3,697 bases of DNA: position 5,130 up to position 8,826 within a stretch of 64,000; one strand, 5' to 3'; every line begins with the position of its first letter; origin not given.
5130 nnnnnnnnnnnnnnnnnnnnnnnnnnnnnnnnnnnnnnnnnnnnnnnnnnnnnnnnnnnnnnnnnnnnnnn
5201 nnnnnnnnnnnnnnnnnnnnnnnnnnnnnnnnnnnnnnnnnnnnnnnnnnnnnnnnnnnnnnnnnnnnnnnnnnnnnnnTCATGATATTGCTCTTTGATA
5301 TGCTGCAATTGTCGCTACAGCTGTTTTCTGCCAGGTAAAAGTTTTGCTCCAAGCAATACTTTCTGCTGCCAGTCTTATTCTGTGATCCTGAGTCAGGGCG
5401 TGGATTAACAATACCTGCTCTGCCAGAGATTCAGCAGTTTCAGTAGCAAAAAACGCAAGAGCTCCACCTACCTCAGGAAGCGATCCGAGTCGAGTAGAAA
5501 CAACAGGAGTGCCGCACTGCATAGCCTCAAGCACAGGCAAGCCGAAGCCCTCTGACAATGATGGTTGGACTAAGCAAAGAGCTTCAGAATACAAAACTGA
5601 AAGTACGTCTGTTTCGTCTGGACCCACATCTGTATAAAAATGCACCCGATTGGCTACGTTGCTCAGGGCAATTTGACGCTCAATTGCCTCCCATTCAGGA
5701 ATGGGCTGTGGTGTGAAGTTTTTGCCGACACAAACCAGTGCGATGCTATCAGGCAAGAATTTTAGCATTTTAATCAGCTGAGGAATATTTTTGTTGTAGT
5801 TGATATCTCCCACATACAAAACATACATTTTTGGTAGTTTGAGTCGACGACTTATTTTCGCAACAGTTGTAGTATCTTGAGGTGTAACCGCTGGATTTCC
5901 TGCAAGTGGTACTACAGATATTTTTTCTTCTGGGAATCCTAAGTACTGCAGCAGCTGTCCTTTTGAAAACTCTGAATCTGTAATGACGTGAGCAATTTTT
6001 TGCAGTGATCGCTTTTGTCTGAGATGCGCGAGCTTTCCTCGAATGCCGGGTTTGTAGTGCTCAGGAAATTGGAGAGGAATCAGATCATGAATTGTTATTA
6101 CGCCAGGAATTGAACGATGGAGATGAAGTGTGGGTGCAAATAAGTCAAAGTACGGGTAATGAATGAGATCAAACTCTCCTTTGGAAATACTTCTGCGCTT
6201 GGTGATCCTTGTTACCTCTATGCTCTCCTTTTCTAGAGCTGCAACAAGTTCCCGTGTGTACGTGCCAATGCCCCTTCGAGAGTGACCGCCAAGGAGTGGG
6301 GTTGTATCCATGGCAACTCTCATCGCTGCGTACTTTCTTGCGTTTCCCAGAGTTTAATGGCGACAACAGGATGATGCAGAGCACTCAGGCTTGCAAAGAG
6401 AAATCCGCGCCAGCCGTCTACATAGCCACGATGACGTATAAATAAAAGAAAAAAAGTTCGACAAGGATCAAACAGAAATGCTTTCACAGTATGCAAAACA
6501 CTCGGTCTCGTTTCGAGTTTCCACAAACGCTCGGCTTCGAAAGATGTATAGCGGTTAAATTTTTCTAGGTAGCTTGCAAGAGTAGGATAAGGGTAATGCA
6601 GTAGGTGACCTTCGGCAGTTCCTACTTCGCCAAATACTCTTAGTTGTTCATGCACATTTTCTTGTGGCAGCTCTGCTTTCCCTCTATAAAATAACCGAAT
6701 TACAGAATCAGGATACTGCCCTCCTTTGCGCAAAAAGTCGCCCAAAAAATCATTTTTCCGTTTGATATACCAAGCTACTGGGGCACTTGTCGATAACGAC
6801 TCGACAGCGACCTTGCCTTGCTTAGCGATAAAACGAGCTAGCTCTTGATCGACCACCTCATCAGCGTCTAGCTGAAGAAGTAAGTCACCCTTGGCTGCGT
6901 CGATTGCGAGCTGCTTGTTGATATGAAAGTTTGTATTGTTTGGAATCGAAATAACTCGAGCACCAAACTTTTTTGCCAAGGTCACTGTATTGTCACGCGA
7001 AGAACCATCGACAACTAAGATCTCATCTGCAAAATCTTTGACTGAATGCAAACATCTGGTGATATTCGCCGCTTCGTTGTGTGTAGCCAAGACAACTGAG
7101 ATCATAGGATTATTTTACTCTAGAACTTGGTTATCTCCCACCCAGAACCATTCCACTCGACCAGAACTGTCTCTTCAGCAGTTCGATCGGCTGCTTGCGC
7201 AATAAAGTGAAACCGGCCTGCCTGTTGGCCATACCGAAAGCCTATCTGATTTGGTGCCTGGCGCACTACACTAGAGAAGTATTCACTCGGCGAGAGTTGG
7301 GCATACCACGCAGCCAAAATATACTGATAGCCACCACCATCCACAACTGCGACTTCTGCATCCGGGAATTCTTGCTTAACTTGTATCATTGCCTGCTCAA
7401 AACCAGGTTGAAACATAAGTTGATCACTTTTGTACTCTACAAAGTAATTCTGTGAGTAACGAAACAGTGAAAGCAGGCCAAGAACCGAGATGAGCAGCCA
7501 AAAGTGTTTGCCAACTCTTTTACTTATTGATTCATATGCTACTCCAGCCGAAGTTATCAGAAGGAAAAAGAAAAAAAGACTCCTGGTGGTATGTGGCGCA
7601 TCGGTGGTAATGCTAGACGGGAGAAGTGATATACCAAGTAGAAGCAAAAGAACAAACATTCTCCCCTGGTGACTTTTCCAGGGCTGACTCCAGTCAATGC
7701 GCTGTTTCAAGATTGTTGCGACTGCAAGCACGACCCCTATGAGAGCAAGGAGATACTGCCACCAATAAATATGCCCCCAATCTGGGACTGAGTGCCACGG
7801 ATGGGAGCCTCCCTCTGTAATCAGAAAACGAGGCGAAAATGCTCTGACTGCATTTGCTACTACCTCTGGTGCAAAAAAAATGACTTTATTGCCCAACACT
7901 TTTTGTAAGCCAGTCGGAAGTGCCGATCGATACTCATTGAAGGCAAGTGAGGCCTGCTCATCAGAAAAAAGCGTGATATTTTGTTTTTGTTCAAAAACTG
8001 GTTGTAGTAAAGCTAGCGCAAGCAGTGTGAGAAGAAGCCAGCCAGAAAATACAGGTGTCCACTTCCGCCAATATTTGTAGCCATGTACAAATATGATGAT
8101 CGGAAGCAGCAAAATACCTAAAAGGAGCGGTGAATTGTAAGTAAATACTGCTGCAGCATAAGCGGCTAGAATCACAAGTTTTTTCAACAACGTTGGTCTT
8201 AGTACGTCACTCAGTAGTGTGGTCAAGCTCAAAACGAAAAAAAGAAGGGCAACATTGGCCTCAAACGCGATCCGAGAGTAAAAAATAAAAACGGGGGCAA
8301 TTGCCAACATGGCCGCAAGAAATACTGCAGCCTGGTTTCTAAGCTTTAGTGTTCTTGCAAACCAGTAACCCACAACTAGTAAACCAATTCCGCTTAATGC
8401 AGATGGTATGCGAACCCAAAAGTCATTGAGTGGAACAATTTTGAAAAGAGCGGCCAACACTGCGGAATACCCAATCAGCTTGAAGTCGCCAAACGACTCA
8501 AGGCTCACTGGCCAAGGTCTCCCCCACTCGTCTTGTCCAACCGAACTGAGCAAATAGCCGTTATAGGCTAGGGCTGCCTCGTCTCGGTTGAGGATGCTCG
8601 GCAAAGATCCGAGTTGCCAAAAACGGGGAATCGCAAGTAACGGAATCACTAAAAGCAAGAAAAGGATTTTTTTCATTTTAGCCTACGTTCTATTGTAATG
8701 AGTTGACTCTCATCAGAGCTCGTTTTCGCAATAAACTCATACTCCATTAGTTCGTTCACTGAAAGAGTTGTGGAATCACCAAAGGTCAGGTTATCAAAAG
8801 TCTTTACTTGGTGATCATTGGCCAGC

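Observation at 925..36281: Very large glycosylation region: 19 GT-C-type polytopic membrane proteins, 13 GT-A/GT-B enzymes, flippase and LCP ligase in about 45 kb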

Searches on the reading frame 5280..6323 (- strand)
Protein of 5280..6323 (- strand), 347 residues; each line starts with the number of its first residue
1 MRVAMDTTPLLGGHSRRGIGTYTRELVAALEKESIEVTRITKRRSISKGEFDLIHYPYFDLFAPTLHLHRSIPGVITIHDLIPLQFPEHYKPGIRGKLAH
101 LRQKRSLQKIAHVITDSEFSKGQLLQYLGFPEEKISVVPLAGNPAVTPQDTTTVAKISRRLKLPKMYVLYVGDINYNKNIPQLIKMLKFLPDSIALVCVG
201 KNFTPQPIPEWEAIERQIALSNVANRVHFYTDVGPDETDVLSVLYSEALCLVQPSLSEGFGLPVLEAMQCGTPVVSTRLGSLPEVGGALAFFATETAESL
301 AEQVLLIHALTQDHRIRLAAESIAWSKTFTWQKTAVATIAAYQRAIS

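Call 5: search_protein_families(library=pfam, proteins=[window:5280-6323:-], max_evalue=0.01)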
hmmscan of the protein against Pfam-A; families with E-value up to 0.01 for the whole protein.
window:5280-6323:- (347 aa): 5 families
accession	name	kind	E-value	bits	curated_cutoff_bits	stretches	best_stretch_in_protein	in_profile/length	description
PF00534.26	Glycos_transf_1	-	2.5e-21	76.4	26.4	1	163-307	13-155/172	Glycosyl transferases group 1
PF13692.12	Glyco_trans_1_4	-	9.3e-21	75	27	1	167-305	3-137/142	Glycosyl transferases group 1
PF13439.12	Glyco_transf_4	-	5.1e-15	56.4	28.5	1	43-139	65-163/170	Glycosyltransferase Family 4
PF13579.12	Glyco_trans_4_4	-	6.7e-13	49.7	29.7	1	46-140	67-157/158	Glycosyl transferase 4-like domain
PF20706.3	GT4-conflict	-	1.2e-06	28.2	26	1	210-276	242-310/385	Family 4 Glycosyltransferase in conflict systems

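Call 22: search_protein_families(library=ncbifam, proteins=[window:5280-6323:-], max_evalue=0.00001)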
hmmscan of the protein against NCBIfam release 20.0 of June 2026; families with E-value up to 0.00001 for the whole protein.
window:5280-6323:- (347 aa): 12 families
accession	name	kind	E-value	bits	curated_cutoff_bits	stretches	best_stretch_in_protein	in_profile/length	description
TIGR02149.1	glgA_Coryne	subfamily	6.9e-22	78.1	302.4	1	70-343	105-388/391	glycogen synthase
TIGR03449.1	mycothiol_MshA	equivalog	1.3e-17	63.8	462.5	1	72-346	126-404/406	D-inositol-3-phosphate glycosyltransferase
TIGR04047.1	MSMEG_0565_glyc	hypoth_equivalog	3.2e-17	62.7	259.85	1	166-344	194-373/373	MSMEG_0565 family glycosyltransferase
NF041010.1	glycosy_Agl16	equivalog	4.5e-14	52.1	575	1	94-344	118-350/352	glycosylation protein Agl16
NF053787.1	GlcN_PG_synth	equivalog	2.7e-12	46.2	480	1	145-344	177-358/361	N-acetylglucosaminyl phosphatidylglycerol synthase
TIGR03999.1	thiol_BshA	equivalog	1.5e-11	43.9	273.7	1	156-342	190-370/375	N-acetyl-alpha-D-glucosaminyl L-malate synthase BshA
NF047684.1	TeichurnBiosyTuaC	equivalog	5.2e-11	42.1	550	1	149-307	201-351/391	teichuronic acid biosynthesis protein TuaC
NF038295.1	EPS_HpsP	equivalog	3.2e-10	39.6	550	1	137-344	180-386/388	hormogonium polysaccharide biosynthesis glycosyltransferase HpsP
TIGR03088.1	stp2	hypoth_equivalog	3.5e-08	32.9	409.05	1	191-285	227-310/374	TIGR03088 family PEP-CTERM/XrtA system glycosyltransferase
NF041876.1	EPS_EpsE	equivalog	3.4e-07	29.8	400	1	211-285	262-333/389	exopolysaccharide biosynthesis GT4 family glycosyltransferase EpsE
NF012028.0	PRK15484.1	subfamily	8.3e-07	28.4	618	1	106-333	136-366/380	lipopolysaccharide N-acetylglucosaminyltransferase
TIGR04157.1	glyco_rSAM_CFB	subfamily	2.2e-06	26.9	400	0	102-279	162-332/406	TIGR04157 family glycosyltransferase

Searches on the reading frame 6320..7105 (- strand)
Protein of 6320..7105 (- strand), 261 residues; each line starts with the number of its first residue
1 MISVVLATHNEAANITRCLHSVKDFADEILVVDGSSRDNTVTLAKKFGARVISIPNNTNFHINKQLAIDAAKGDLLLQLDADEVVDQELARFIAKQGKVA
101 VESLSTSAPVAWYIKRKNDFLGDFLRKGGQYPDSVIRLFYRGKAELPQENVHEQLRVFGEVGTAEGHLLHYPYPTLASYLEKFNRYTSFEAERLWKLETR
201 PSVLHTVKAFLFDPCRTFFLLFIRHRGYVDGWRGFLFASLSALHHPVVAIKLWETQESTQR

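Call 5: search_protein_families(library=pfam, proteins=[window:6320-7105:-], max_evalue=0.01)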
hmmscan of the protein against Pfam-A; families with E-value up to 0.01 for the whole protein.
window:6320-7105:- (261 aa): 2 families
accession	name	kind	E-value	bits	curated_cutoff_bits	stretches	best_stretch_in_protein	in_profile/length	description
PF00535.33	Glycos_transf_2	-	1e-20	74.8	23.3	1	3-95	1-105/168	Glycosyl transferase family 2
PF13704.12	Glyco_tranf_2_4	-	0.00041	21.2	27.5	1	9-85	1-84/98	Glycosyl transferase family 2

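Call 22: search_protein_families(library=ncbifam, proteins=[window:6320-7105:-], max_evalue=0.00001)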
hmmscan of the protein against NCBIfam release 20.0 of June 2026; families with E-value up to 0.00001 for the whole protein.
window:6320-7105:- (261 aa): 7 families
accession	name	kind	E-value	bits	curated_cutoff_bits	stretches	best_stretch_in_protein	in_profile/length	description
TIGR04283.1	glyco_like_mftF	equivalog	2.9e-13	49.9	182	1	2-95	1-95/221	TIGR04283 family arsenosugar biosynthesis glycosyltransferase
TIGR04195.1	S_glycosyl_SunS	equivalog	4.3e-09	35.7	350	1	5-116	62-173/421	SunS family peptide S-glycosyltransferase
NF010496.0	PRK13915.1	equivalog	1.4e-08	34.2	262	1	2-78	33-122/307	glucosyl-3-phosphoglycerate synthase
TIGR04182.1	glyco_TIGR04182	equivalog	6.9e-08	32.2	325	1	2-83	2-83/293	S-layer glycoprotein N-glycosyltransferase AglJ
TIGR03937.1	PgaC_IcaA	equivalog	1.8e-06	27.2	422.3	1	1-96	46-149/407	poly-beta-1,6-N-acetyl-D-glucosamine synthase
NF041875.1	EPS_EpsD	equivalog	7.6e-06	25.5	370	1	2-89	1-96/325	exopolysaccharide biosynthesis glycosyltransferase EpsD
NF041391.1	DPhHxTase_Halo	equivalog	8.4e-06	24.9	375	0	7-85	2-81/213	dolichyl-phosphate hexose transferase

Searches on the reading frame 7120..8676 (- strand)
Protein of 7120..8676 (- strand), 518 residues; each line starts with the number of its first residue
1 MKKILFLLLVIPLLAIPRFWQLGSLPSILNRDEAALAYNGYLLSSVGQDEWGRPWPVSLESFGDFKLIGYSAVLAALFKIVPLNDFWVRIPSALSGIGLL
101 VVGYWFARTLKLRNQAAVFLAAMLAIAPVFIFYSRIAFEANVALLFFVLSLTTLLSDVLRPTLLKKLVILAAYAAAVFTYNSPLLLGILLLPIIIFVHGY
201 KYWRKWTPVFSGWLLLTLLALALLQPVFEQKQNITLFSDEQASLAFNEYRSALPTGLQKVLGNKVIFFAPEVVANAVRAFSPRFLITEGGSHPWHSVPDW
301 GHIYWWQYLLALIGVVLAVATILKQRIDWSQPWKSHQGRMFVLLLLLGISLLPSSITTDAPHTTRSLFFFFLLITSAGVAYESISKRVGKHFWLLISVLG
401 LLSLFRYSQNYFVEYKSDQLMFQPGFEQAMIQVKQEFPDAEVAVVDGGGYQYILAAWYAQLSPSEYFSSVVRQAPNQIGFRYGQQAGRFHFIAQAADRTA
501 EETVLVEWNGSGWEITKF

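Call 5: search_protein_families(library=pfam, proteins=[window:7120-8676:-], max_evalue=0.01)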
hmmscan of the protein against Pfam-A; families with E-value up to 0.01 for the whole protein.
window:7120-8676:- (518 aa): 1 family
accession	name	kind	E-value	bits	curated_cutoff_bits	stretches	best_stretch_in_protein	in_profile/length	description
PF13231.12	PMT_2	-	4e-06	27.6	26.1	1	71-227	7-157/160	Dolichyl-phosphate-mannose-protein mannosyltransferase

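Call 39: search_solved_structures(query=A2, max_evalue=1, show_alignments=1)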
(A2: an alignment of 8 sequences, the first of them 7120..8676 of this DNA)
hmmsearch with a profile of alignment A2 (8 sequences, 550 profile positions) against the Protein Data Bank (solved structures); distinct sequences matched with E-value up to 1: 1.
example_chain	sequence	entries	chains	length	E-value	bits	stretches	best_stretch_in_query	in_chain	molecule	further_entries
2k6v_A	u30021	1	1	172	0.043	16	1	283-318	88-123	Putative cytochrome c oxidase assembly protein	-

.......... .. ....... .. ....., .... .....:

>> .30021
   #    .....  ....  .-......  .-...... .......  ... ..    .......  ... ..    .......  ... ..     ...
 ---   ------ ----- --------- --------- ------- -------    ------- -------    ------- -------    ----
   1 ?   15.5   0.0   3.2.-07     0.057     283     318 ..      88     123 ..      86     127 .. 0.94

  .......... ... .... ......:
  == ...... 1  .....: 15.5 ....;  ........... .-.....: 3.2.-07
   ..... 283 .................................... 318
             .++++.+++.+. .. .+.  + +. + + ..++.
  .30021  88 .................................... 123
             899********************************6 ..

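Call 84: list_cluster_members(proteins=[window:7120-8676:-, window:8673-10316:-, window:17163-18812:-, window:20626-22317:+, window:22308-24002:+, window:25453-27084:-, window:3667-5352:-, window:34623-36281:-, window:58774-60288:-, window:55176-56762:-])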
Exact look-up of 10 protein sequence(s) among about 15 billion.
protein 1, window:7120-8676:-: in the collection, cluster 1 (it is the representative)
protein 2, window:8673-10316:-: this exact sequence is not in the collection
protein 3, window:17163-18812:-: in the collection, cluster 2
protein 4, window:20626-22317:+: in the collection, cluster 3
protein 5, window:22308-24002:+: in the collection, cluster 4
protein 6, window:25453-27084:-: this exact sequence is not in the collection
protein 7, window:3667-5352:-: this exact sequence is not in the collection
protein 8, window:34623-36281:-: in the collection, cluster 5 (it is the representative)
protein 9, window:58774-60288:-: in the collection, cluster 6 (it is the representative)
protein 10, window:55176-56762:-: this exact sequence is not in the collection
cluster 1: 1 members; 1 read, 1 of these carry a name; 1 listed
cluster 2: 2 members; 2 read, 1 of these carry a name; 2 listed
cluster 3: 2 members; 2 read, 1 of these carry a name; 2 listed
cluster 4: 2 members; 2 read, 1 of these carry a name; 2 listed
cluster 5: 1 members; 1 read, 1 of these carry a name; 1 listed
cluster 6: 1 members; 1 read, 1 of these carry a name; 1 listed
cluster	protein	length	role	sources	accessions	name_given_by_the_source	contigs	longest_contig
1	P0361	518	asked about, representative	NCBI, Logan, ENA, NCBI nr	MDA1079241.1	MAG: glycosyltransferase family 39 protein [bacterium] | glycosyltransferase family 39 protein [bacterium]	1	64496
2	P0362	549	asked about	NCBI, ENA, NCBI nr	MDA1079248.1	MAG: glycosyltransferase family 39 protein [bacterium] | glycosyltransferase family 39 protein [bacterium]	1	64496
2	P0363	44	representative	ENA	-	-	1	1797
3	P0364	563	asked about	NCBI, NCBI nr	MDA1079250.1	MAG: glycosyltransferase family 39 protein [bacterium] | glycosyltransferase family 39 protein [bacterium]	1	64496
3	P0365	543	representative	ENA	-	-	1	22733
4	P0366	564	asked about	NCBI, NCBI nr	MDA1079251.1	MAG: glycosyltransferase family 39 protein [bacterium] | glycosyltransferase family 39 protein [bacterium]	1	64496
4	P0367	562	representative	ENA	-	-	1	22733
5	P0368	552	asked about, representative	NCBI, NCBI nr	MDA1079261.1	MAG: 6-pyruvoyl-tetrahydropterin synthase-related protein [bacterium] | 6-pyruvoyl-tetrahydropterin synthase-related protein [bacterium]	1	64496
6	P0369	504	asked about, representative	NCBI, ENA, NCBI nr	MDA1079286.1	MAG: glycosyltransferase family 39 protein [bacterium] | glycosyltransferase family 39 protein [bacterium]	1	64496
